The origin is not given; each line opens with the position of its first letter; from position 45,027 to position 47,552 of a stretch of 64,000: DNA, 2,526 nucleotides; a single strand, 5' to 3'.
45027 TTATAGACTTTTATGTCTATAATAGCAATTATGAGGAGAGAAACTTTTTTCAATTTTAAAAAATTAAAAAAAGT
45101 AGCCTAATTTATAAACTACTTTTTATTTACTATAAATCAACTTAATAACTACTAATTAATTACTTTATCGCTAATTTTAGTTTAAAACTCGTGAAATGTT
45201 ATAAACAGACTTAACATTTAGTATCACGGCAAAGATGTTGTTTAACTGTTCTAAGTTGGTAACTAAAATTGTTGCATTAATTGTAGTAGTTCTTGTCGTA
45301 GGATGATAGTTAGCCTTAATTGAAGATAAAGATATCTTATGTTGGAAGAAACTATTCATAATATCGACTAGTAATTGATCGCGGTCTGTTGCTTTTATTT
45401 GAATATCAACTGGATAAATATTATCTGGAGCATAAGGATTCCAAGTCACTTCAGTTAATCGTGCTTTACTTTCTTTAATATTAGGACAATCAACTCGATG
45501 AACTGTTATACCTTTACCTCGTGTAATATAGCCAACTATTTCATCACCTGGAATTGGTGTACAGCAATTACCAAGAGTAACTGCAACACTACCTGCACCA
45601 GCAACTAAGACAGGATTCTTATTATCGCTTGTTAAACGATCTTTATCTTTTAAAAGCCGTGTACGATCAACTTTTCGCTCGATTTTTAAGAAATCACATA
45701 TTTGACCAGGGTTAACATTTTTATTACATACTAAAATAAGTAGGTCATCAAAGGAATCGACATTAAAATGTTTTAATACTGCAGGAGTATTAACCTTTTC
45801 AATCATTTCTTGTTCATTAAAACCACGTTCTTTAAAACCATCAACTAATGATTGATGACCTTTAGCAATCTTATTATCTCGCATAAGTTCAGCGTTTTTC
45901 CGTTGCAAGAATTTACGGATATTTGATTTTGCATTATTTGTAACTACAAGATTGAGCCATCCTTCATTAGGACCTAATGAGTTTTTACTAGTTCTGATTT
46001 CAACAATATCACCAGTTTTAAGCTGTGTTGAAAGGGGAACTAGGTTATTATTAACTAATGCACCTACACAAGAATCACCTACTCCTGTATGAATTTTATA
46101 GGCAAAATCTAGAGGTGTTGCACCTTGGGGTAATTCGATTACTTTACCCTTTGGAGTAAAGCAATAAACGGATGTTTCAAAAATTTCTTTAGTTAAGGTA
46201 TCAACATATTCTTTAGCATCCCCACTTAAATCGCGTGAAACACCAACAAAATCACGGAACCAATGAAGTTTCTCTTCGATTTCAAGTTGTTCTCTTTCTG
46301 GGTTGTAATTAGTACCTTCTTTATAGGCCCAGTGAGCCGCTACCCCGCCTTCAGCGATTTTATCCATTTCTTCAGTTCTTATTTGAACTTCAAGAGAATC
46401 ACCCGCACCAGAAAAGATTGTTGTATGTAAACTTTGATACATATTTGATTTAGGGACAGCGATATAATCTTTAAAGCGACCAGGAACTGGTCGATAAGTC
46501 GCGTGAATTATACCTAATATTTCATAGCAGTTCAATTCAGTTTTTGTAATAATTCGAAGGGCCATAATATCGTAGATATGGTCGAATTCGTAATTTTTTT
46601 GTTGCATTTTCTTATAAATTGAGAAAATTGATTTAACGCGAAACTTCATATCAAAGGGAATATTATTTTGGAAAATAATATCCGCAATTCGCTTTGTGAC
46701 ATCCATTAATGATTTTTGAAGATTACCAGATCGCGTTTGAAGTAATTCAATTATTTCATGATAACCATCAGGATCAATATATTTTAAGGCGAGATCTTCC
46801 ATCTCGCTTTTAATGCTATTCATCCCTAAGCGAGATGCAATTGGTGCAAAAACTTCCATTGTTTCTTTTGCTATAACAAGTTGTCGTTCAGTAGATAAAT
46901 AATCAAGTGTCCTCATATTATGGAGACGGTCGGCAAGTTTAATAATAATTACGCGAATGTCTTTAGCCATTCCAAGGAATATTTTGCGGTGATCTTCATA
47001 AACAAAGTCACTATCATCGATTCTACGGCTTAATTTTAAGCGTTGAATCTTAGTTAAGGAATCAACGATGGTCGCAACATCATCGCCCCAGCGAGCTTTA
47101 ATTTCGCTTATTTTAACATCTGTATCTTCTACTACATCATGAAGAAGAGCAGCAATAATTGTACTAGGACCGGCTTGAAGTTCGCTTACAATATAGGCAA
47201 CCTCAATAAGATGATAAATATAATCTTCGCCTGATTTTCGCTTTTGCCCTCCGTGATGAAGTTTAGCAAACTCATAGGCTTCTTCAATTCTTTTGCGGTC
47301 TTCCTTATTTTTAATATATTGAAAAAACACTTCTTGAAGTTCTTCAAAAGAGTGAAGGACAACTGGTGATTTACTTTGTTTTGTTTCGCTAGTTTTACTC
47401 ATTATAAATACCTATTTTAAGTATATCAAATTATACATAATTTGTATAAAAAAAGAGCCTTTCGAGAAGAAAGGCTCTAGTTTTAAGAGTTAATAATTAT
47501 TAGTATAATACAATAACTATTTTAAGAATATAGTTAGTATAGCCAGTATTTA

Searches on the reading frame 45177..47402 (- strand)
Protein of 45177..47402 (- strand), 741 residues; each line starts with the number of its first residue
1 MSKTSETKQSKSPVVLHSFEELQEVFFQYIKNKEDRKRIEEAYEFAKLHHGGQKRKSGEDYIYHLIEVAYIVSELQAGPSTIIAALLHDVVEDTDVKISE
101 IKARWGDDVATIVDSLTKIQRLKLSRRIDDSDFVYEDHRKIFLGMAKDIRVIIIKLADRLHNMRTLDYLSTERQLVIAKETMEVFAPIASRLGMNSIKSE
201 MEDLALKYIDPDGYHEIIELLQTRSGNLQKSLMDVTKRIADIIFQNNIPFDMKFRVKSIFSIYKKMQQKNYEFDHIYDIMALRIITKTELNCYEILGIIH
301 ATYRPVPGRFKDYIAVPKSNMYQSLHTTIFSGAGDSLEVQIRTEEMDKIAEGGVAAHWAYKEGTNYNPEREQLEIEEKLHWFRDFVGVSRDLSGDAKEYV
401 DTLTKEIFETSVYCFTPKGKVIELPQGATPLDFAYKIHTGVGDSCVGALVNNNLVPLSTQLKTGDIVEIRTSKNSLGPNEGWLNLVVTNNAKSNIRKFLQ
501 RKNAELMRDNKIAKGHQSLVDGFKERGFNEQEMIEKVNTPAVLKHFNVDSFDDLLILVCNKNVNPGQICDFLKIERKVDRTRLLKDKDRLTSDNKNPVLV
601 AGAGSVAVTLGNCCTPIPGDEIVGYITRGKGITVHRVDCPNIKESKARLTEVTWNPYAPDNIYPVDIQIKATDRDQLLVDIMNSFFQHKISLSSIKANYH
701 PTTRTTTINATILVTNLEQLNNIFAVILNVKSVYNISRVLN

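Call 11: search_protein_families(library=ncbifam, proteins=[window:45177-47402:-])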
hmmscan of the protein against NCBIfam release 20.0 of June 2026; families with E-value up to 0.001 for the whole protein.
window:45177-47402:- (741 aa): 5 families
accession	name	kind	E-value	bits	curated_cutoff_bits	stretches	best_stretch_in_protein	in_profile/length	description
TIGR00691.1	spoT_relA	subfamily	1e-212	708.2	499.2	1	42-737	1-686/687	RelA/SpoT family protein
NF008303.0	PRK11092.1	equivalog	1.9e-161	538.7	947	1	18-738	3-699/702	bifunctional GTP diphosphokinase/guanosine-3',5'-bis pyrophosphate 3'-pyrophosphohydrolase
NF008124.0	PRK10872.1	equivalog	6.4e-134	448.2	728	1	30-738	26-740/744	GTP diphosphokinase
NF007171.0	PRK09602.1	subfamily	0.00028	19.8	387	1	424-472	346-396/397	YchF-related putative GTPase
NF053588.1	GTPPhKinYjbM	equivalog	0.00054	19.8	320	1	253-348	41-147/201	GTP diphosphokinase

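Call 16: find_encoding_contigs(protein=window:45177-47402:-, flank=10000, max_places=6)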
Protein window:45177-47402:- (741 aa): 22 contigs read that carry it; 6 places shown.
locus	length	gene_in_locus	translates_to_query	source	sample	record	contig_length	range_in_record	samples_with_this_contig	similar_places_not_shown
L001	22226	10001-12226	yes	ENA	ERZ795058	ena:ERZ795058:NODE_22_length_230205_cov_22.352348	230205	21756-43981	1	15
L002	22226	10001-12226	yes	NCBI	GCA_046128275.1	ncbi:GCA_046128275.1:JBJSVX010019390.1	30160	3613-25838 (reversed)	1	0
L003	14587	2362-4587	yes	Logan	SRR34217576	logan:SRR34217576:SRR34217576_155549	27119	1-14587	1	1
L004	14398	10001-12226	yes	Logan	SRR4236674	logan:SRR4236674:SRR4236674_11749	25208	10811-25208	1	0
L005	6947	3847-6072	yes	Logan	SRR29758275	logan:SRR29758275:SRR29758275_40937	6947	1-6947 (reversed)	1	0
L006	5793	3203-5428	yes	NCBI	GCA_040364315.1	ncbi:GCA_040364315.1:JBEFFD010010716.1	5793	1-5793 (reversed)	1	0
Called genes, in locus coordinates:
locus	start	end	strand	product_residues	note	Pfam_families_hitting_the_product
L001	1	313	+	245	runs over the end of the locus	PF02540:NAD_synthase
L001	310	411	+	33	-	-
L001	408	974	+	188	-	PF14520:HHH_5 (weak)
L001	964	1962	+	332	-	PF05496:RuvB_N, PF00004:AAA, PF07728:AAA_5, PF13173:AAA_14 (faint), PF17864:AAA_lid_4, PF05491:WHD_RuvB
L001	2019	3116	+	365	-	PF14808:TMEM164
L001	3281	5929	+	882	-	PF02355:SecD_SecF_C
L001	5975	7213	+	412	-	PF01368:DHH, PF02272:DHHA1 (weak)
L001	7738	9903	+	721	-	PF02368:Big_2, PF22359:Big-like (weak)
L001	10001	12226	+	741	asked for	PF13328:HD_4, PF01966:HD, PF04607:RelA_SpoT, PF02824:TGS, PF28438:RelA_RIS, PF13291:ACT_4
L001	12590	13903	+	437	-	PF13393:tRNA-synt_His, PF00587:tRNA-synt_2b, PF03129:HGTP_anticodon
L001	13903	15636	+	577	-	PF01336:tRNA_anti-codon, PF00152:tRNA-synt_2, PF02938:GAD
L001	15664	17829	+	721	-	PF00456:Transketolase_N, PF13292:DXP_synthase_N (faint), PF02779:Transket_pyr, PF02780:Transketolase_C, PF22613:Transketolase_C_1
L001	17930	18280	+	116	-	PF03780:Asp23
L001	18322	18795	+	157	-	-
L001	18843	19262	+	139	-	PF01029:NusB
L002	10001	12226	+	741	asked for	PF13328:HD_4, PF01966:HD, PF04607:RelA_SpoT, PF02824:TGS, PF28438:RelA_RIS, PF13291:ACT_4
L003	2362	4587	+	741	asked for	PF13328:HD_4, PF01966:HD, PF04607:RelA_SpoT, PF02824:TGS, PF28438:RelA_RIS, PF13291:ACT_4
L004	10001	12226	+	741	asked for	PF13328:HD_4, PF01966:HD, PF04607:RelA_SpoT, PF02824:TGS, PF28438:RelA_RIS, PF13291:ACT_4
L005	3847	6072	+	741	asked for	PF13328:HD_4, PF01966:HD, PF04607:RelA_SpoT, PF02824:TGS, PF28438:RelA_RIS, PF13291:ACT_4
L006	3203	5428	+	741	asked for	PF13328:HD_4, PF01966:HD, PF04607:RelA_SpoT, PF02824:TGS, PF28438:RelA_RIS, PF13291:ACT_4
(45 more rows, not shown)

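Call 21: find_homologous_proteins(query=window:45177-47402:-, max_evalue=1e-50)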
Query window:45177-47402:- (741 aa): 8000 proteins with E <= 1e-50 among 8000 candidates; the best 120 are listed.
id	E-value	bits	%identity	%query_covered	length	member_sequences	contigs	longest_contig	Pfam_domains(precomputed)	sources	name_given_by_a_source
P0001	0.0e+0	1655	99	100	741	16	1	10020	PF04607.24,PF13328.13,PF02824.28,PF01966.29,PF13291.13,PF28438.1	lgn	-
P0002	0.0e+0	1260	75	100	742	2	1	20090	PF04607.24,PF13328.13,PF02824.28,PF01966.29,PF13291.13,PF28438.1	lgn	-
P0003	0.0e+0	1248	74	100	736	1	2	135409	PF04607.24,PF13328.13,PF19296.6,PF02824.28,PF01966.29,PF13291.13,PF28438.1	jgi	jgi:GTP pyrophosphokinase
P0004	0.0e+0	1168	71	99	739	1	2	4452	PF04607.24,PF13328.13,PF02824.28,PF01966.29,PF13291.13,PF28438.1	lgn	-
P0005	0.0e+0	1168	71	99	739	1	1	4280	PF04607.24,PF13328.13,PF02824.28,PF01966.29,PF13291.13,PF28438.1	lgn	-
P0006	0.0e+0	1168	71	99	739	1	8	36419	PF04607.24,PF13328.13,PF02824.28,PF01966.29,PF13291.13,PF28438.1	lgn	-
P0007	0.0e+0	1168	71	99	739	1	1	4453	PF04607.24,PF13328.13,PF02824.28,PF01966.29,PF13291.13,PF28438.1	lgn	-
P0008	0.0e+0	1168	71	99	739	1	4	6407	PF04607.24,PF13328.13,PF02824.28,PF01966.29,PF13291.13,PF28438.1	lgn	-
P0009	0.0e+0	1168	71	99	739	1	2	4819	PF04607.24,PF13328.13,PF02824.28,PF01966.29,PF13291.13,PF28438.1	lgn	-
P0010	0.0e+0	1168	71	99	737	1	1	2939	PF04607.24,PF13328.13,PF02824.28,PF01966.29,PF13291.13,PF28438.1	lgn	-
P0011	0.0e+0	1168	71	99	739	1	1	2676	PF04607.24,PF13328.13,PF02824.28,PF01966.29,PF13291.13,PF28438.1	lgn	-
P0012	0.0e+0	1168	71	99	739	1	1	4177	PF04607.24,PF13328.13,PF02824.28,PF01966.29,PF13291.13,PF28438.1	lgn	-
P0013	0.0e+0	1167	71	99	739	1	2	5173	PF04607.24,PF13328.13,PF02824.28,PF01966.29,PF13291.13,PF28438.1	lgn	-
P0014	0.0e+0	1166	70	99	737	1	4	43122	PF04607.24,PF13328.13,PF02824.28,PF01966.29,PF13291.13,PF28438.1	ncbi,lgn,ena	ncbi:MAG: bifunctional (p)ppGpp synthetase/guanosine-3',5'-bis(diphosphate) 3'-pyrophosphohydrolase 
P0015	0.0e+0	1165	71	99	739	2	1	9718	PF04607.24,PF13328.13,PF02824.28,PF01966.29,PF13291.13,PF28438.1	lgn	-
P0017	0.0e+0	1163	70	99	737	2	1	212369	PF04607.24,PF13328.13,PF02824.28,PF01966.29,PF13291.13,PF28438.1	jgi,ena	-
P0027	0.0e+0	1103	67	99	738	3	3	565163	PF04607.24,PF13328.13,PF02824.28,PF01966.29,PF13291.13,PF28438.1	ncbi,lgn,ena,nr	ncbi:MAG: bifunctional (p)ppGpp synthetase/guanosine-3',5'-bis(diphosphate) 3'-pyrophosphohydrolase 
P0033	0.0e+0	1053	63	98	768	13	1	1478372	PF04607.24,PF13328.13,PF02824.28,PF01966.29,PF13291.13,PF28438.1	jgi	jgi:GTP pyrophosphokinase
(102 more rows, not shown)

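Call 23: find_related_loci(query=A1, collection=metagenome_contigs, flank=10000)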
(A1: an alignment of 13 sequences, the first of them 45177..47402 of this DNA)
Query A1 (741 aa) in metagenome_contigs; peptide patterns used: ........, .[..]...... (x = any residue, [..] = any of these).
600 stretches matched a pattern (row limit reached: there are more); 578 encode a relative of the query (tblastn E <= 1e-3); the best 80 are kept; 80 distinct loci.
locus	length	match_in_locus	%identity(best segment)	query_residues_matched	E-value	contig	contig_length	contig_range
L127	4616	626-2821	70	8-740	0e+0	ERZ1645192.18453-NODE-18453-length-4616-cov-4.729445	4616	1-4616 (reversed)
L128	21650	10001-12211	59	5-741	0e+0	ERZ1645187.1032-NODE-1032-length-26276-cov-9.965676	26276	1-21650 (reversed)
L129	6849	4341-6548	57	8-741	0e+0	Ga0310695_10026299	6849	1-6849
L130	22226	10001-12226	55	1-741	0e+0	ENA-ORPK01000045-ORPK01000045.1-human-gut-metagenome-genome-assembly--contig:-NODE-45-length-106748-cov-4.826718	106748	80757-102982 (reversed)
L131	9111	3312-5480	54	16-739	0e+0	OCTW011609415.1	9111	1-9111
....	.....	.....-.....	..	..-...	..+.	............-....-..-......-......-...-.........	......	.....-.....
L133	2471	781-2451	55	16-575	0e+0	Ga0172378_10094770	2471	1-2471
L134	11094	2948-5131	44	9-738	0e+0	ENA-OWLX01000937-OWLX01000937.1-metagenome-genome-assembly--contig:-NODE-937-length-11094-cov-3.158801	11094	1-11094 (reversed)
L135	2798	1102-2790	54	17-577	0e+0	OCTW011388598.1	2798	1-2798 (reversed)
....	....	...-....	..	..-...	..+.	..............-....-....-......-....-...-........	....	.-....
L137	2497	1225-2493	65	16-439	0e+0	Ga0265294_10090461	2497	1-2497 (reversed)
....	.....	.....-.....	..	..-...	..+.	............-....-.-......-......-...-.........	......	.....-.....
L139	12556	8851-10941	42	39-740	8e-180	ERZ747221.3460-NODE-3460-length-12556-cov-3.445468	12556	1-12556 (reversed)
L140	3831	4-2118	42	39-738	0e+0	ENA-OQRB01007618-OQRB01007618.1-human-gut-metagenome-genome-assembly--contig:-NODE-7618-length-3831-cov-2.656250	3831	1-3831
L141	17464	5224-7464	41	1-738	1e-176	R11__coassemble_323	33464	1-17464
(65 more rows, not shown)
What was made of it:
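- Tried and rejected: Metagenome scan with a RelA profile (call 23).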

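Call 24: find_encoding_contigs(protein=P0003, flank=10000, max_places=1)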
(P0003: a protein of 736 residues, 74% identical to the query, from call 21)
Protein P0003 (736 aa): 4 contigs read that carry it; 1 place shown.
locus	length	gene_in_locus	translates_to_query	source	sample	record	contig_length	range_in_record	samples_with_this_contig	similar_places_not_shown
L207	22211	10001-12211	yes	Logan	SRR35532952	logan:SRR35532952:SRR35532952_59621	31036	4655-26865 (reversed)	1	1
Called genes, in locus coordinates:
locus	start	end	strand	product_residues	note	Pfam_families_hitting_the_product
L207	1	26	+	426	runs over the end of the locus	PF01018:GTP1_OBG, PF01926:MMR_HSR1, PF02421:FeoB_N, PF09269:DUF1967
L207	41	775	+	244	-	PF02540:NAD_synthase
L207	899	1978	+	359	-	PF14808:TMEM164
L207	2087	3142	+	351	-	PF14808:TMEM164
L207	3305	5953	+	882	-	-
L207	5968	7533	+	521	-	PF01368:DHH, PF02272:DHHA1, PF17768:RecJ_OB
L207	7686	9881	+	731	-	PF02368:Big_2, PF26918:Ig_Eae (weak), PF22359:Big-like (weak)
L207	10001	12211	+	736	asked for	PF13328:HD_4, PF01966:HD, PF04607:RelA_SpoT, PF02824:TGS, PF19296:RelA_AH (faint), PF28438:RelA_RIS, PF13291:ACT_4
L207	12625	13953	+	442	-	PF13393:tRNA-synt_His, PF00587:tRNA-synt_2b, PF03129:HGTP_anticodon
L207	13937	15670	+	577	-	PF01336:tRNA_anti-codon, PF00152:tRNA-synt_2, PF02938:GAD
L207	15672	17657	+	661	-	PF00456:Transketolase_N, PF02779:Transket_pyr, PF02780:Transketolase_C (weak), PF22613:Transketolase_C_1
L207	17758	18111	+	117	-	PF03780:Asp23 (weak)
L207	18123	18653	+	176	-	-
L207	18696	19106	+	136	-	PF01029:NusB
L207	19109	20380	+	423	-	PF13742:tRNA_anti_2, PF01336:tRNA_anti-codon (faint), PF02601:Exonuc_VII_L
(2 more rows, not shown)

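Call 25: find_encoding_contigs(protein=P0002, flank=10000, max_places=1)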
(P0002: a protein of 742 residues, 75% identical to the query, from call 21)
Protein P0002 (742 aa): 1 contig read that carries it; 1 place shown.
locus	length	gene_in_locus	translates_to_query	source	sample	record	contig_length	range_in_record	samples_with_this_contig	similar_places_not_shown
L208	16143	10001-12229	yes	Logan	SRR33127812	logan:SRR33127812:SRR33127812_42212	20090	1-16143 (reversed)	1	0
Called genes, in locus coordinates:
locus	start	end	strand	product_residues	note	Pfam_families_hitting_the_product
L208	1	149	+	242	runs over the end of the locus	PF02540:NAD_synthase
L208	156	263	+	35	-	-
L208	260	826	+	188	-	PF01330:RuvA_N (weak)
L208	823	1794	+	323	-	PF05673:DUF815 (faint), PF01078:Mg_chelatase (faint), PF05496:RuvB_N, PF00004:AAA, PF07728:AAA_5, PF17864:AAA_lid_4, PF05491:WHD_RuvB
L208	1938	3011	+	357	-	PF14808:TMEM164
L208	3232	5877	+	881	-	-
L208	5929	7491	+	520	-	PF01368:DHH, PF02272:DHHA1, PF17768:RecJ_OB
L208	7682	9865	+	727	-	-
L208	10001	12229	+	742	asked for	PF13328:HD_4, PF01966:HD, PF04607:RelA_SpoT, PF02824:TGS, PF28438:RelA_RIS, PF13291:ACT_4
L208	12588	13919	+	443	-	PF13393:tRNA-synt_His, PF00587:tRNA-synt_2b, PF03129:HGTP_anticodon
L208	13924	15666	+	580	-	PF01336:tRNA_anti-codon, PF00152:tRNA-synt_2, PF02938:GAD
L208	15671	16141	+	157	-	?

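Call 26: find_encoding_contigs(protein=P0017, flank=10000, max_places=1)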
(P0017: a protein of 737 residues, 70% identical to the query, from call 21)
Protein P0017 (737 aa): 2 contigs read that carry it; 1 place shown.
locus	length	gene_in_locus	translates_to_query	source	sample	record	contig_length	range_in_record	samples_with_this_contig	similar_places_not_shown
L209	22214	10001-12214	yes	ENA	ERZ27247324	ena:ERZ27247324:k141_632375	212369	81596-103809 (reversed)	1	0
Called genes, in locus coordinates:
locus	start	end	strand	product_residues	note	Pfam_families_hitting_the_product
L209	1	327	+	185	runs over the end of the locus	PF01330:RuvA_N, PF14520:HHH_5, PF07499:RuvA_C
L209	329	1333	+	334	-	PF05496:RuvB_N, PF13173:AAA_14 (faint), PF00004:AAA, PF07728:AAA_5, PF17864:AAA_lid_4, PF05491:WHD_RuvB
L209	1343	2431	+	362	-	PF14808:TMEM164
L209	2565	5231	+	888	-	-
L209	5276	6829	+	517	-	PF01368:DHH, PF02272:DHHA1, PF17768:RecJ_OB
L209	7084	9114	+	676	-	-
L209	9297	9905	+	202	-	-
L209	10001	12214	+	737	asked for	PF13328:HD_4, PF01966:HD, PF04607:RelA_SpoT, PF02824:TGS, PF28438:RelA_RIS, PF13291:ACT_4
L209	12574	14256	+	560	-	PF13393:tRNA-synt_His, PF00587:tRNA-synt_2b, PF03129:HGTP_anticodon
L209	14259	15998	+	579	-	PF01336:tRNA_anti-codon, PF00152:tRNA-synt_2, PF01409:tRNA-synt_2d (faint), PF02938:GAD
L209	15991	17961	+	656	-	PF00456:Transketolase_N, PF02779:Transket_pyr, PF22613:Transketolase_C_1, PF02780:Transketolase_C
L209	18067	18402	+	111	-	PF03780:Asp23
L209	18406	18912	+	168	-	-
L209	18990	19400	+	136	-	PF01029:NusB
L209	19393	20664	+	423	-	PF13742:tRNA_anti_2, PF01336:tRNA_anti-codon, PF02601:Exonuc_VII_L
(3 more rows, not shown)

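Call 30: find_encoding_contigs(protein=P0027, flank=10000, max_places=1)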
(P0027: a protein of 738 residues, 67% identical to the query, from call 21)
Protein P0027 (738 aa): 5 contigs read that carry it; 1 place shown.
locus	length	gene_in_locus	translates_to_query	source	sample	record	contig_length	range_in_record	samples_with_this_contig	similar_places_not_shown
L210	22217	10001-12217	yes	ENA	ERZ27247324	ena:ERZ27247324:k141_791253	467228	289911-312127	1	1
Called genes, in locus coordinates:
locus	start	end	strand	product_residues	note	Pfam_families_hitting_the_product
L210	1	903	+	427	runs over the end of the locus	PF01018:GTP1_OBG, PF01926:MMR_HSR1, PF02421:FeoB_N, PF09269:DUF1967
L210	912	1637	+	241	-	PF02540:NAD_synthase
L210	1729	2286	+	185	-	PF01330:RuvA_N, PF00633:HHH (faint), PF14520:HHH_5, PF21176:RecR_HhH (faint), PF07499:RuvA_C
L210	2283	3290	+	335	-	PF05673:DUF815 (faint), PF05496:RuvB_N, PF00004:AAA, PF07728:AAA_5, PF13173:AAA_14 (weak), PF17864:AAA_lid_4, PF05491:WHD_RuvB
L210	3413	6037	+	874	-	-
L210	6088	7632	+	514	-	PF01368:DHH, PF02272:DHHA1 (weak), PF17768:RecJ_OB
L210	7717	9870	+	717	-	PF01336:tRNA_anti-codon (faint), PF02368:Big_2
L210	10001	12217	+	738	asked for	PF13328:HD_4, PF01966:HD, PF04607:RelA_SpoT, PF02824:TGS, PF28438:RelA_RIS, PF13291:ACT_4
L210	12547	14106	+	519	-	PF13393:tRNA-synt_His, PF00587:tRNA-synt_2b, PF03129:HGTP_anticodon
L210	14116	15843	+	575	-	PF01336:tRNA_anti-codon, PF00152:tRNA-synt_2, PF02938:GAD (weak)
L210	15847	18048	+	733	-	PF00456:Transketolase_N, PF02779:Transket_pyr, PF02780:Transketolase_C (weak), PF22613:Transketolase_C_1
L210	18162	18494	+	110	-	PF13240:Zn_Ribbon_1 (weak)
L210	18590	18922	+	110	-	PF03780:Asp23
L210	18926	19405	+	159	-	-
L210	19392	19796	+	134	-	PF01029:NusB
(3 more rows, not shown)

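Call 31: find_encoding_contigs(protein=P0033, flank=10000, max_places=1)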
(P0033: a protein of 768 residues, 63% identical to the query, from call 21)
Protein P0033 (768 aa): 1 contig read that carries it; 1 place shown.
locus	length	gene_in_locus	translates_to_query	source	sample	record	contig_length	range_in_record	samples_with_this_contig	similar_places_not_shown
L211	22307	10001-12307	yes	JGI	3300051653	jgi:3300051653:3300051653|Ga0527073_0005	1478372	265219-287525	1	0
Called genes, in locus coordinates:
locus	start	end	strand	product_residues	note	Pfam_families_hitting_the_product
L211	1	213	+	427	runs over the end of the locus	PF01018:GTP1_OBG, PF01926:MMR_HSR1, PF02421:FeoB_N, PF09269:DUF1967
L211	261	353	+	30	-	-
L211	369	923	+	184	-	PF01330:RuvA_N, PF14520:HHH_5, PF00633:HHH (faint), PF07499:RuvA_C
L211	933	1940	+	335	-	PF05496:RuvB_N, PF01078:Mg_chelatase (faint), PF00004:AAA, PF07728:AAA_5 (weak), PF13173:AAA_14 (weak), PF17864:AAA_lid_4, PF05491:WHD_RuvB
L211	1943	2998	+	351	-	PF14808:TMEM164 (weak)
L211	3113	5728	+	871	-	-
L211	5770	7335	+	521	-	PF01368:DHH, PF02272:DHHA1 (weak), PF17768:RecJ_OB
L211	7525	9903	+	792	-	PF02368:Big_2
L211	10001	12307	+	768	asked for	PF13328:HD_4, PF01966:HD, PF04607:RelA_SpoT, PF02824:TGS, PF28438:RelA_RIS, PF13291:ACT_4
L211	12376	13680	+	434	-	PF13393:tRNA-synt_His, PF00587:tRNA-synt_2b, PF03129:HGTP_anticodon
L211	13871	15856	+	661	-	PF00456:Transketolase_N, PF13292:DXP_synthase_N (faint), PF02779:Transket_pyr, PF22613:Transketolase_C_1, PF02780:Transketolase_C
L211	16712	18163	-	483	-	PF13173:AAA_14, PF13635:DUF4143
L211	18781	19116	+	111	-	PF03780:Asp23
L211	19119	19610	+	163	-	-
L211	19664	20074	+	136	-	PF01029:NusB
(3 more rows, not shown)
